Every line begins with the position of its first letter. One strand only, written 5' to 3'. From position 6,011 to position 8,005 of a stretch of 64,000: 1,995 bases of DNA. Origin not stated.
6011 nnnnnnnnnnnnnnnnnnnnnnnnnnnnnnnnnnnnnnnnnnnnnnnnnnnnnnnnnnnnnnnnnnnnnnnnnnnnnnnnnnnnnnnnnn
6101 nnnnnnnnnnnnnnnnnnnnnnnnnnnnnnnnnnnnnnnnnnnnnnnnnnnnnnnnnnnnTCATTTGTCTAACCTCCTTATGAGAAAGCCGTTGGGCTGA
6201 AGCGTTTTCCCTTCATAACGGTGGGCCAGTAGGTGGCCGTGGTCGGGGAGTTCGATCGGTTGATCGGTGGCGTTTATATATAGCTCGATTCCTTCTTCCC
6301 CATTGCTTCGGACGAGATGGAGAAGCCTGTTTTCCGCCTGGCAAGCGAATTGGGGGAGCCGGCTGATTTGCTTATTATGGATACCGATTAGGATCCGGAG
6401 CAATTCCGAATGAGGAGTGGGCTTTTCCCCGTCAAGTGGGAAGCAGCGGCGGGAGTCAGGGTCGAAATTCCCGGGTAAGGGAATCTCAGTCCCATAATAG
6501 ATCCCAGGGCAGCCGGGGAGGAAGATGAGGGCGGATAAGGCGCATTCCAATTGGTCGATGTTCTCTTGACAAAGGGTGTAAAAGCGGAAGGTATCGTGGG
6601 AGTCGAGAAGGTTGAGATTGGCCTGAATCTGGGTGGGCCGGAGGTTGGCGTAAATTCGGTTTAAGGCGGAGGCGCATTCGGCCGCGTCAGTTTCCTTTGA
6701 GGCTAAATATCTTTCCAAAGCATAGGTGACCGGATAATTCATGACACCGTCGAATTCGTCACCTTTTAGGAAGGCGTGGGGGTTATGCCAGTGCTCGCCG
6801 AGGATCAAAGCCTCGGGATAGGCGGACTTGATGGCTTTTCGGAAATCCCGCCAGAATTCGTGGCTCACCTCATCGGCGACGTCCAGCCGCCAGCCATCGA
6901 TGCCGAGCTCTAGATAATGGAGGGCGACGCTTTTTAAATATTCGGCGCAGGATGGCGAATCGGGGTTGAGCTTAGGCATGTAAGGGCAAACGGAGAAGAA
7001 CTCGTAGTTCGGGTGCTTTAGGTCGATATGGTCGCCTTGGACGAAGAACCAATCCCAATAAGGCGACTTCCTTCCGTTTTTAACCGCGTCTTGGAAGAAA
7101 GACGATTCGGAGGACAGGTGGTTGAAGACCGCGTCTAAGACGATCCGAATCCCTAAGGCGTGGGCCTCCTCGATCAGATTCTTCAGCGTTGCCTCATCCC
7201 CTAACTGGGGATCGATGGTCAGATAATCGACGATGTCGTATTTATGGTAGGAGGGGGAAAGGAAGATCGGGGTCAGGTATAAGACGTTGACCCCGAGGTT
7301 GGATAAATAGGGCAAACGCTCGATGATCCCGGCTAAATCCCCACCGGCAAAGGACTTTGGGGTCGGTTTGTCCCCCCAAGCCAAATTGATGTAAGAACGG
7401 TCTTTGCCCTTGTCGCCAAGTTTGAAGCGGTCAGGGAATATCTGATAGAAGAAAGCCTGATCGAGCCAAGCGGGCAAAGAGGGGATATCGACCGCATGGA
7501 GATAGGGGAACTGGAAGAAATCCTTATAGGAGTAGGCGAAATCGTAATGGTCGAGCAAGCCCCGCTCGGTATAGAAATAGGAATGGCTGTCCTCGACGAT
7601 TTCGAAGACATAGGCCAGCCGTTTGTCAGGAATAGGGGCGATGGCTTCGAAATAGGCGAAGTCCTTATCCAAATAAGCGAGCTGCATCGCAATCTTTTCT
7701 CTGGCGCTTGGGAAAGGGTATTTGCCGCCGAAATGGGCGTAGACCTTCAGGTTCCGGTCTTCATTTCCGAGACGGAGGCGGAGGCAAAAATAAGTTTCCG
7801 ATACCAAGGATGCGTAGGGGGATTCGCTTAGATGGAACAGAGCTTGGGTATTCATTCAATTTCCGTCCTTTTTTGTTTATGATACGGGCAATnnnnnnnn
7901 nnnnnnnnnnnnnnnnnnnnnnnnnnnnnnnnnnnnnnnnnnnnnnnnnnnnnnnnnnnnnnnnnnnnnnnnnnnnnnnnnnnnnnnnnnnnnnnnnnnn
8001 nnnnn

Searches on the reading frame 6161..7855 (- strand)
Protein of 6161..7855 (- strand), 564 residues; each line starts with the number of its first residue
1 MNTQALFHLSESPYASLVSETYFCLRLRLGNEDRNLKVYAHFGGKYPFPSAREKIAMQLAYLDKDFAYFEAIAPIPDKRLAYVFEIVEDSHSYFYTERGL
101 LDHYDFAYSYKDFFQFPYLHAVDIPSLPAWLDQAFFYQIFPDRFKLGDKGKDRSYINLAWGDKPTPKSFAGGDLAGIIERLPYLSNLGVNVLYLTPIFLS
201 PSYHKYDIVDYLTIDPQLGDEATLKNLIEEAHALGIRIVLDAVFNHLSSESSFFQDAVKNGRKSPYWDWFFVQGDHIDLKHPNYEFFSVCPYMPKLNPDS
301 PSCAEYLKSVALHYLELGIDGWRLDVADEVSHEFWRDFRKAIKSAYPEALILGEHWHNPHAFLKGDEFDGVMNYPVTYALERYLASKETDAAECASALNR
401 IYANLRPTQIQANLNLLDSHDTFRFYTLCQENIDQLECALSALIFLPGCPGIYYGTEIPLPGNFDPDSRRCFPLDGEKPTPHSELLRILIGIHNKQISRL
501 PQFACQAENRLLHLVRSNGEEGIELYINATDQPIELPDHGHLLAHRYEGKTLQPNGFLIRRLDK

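Call 6: search_protein_families(library=pfam, proteins=[window:6161-7855:-])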
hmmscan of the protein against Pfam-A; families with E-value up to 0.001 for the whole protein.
window:6161-7855:- (564 aa): 2 families
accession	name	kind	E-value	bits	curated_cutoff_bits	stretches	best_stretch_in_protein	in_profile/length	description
PF00128.31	Alpha-amylase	-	2.4e-67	228.5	22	1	138-462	1-358/446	Alpha amylase, catalytic domain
PF02903.20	Alpha-amylase_N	-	8.5e-19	68.4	23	1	1-120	1-120/120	Alpha amylase, N-terminal ig-like domain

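Call 96: search_protein_families(library=ncbifam, proteins=[window:6161-7855:-], max_evalue=0.001)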
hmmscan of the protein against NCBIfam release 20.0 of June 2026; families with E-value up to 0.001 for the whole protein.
window:6161-7855:- (564 aa): 37 families (the best 25 are shown)
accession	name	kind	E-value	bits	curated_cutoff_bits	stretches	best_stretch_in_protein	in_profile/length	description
NF008051.0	PRK10785.1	equivalog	1.6e-85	287.5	568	1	78-538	74-568/607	maltodextrin glucosidase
NF041090.1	Cyc-maltodext_AglB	equivalog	2.9e-83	280.2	540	1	128-528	2-403/470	cyclomaltodextrinase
NF011083.0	PRK14510.1-2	equivalog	7e-66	222.5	1322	1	126-433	158-497/1186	bifunctional glycogen debranching protein GlgX/4-alpha-glucanotransferase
TIGR02456.1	treS_nterm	equivalog_domain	1.5e-35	122.7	678.35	2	172-273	25-126/539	maltose alpha-D-glucosyltransferase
NF041321.1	Alpha-amyl_MalA_Halo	equivalog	5.5e-34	117.6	875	1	127-459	253-554/666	alpha-amylase MalA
TIGR02403.1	trehalose_treC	equivalog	1.2e-30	106.8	799.05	1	171-282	23-131/544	alpha,alpha-phosphotrehalase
NF008183.0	PRK10933.1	subfamily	1.4e-28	99.9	535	1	171-331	29-206/551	alpha,alpha-phosphotrehalase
NF007060.0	PRK09505.2-5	equivalog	3.6e-28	98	790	2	129-247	191-322/690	alpha-amylase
NF051899.1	BetGalacBglAAgro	equivalog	6.2e-25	87.6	900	1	171-283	24-136/537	beta-galactosidase BglA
TIGR02401.1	trehalose_TreY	equivalog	6.7e-24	84.2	498.65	1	178-273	19-119/838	malto-oligosyltrehalose synthase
NF007053.0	PRK09505.1-3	equivalog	2e-22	79.2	1269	2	132-248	189-319/687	alpha-amylase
NF007051.0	PRK09505.1-1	equivalog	2e-22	79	864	2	134-248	199-327/686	alpha-amylase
NF007058.0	PRK09505.2-3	equivalog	7.8e-22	77.2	897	1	128-247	204-337/742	alpha-amylase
NF007059.0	PRK09505.2-4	equivalog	8.7e-21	73.9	865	1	122-247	178-316/683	alpha-amylase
NF007057.0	PRK09505.2-2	equivalog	5e-20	71.2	931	2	130-247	195-326/694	alpha-amylase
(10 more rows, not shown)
